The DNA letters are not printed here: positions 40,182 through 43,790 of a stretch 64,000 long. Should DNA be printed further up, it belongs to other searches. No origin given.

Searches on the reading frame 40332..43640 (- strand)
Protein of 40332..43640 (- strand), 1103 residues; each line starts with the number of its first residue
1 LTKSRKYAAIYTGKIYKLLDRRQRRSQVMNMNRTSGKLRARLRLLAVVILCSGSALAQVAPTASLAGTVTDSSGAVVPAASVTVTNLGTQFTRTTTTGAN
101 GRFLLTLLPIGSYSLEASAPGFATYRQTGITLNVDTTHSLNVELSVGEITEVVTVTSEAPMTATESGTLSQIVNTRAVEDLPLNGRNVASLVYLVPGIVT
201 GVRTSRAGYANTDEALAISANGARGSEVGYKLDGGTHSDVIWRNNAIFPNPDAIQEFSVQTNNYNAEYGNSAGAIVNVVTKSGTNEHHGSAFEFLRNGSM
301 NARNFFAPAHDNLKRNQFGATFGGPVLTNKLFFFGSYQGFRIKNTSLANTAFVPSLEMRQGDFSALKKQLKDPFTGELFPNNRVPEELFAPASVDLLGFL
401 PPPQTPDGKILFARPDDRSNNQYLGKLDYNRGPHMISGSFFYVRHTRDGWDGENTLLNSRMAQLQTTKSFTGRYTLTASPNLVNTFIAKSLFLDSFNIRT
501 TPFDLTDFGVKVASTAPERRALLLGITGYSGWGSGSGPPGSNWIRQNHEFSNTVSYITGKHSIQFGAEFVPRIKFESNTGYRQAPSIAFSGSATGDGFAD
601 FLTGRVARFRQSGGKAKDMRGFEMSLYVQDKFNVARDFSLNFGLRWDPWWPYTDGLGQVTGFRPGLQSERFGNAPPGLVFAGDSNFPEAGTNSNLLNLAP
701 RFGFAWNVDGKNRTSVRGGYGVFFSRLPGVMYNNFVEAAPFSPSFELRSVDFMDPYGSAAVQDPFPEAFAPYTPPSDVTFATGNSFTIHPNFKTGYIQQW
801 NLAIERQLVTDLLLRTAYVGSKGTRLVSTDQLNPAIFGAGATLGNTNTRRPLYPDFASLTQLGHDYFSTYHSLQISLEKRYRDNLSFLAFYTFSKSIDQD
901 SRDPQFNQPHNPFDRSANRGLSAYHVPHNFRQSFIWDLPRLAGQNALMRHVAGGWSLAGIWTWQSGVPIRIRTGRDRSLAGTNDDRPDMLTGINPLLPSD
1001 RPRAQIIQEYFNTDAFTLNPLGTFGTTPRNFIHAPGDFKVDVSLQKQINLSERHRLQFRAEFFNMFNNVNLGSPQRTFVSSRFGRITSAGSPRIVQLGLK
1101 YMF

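Call 63: search_protein_families(library=pfam, proteins=[window:40332-43640:-], max_evalue=0.001)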
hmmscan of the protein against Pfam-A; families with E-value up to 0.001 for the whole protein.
window:40332-43640:- (1103 aa): 4 families
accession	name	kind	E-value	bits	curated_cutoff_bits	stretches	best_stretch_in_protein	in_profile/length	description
PF25183.1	OMP_b-brl_4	-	1.5e-206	688.9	30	1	279-1096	1-838/838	Outer membrane beta barrel domain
PF13620.12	CarboxypepD_reg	-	1.7e-23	83.2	32.3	1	64-144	1-81/82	Carboxypeptidase regulatory-like domain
PF13715.12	CarbopepD_reg_2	-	4.5e-08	33.5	32.2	1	66-152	2-86/88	CarboxypepD_reg-like domain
PF02369.22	Big_1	-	0.00043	20.8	34.9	0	61-107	17-66/93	Bacterial Ig-like domain (group 1)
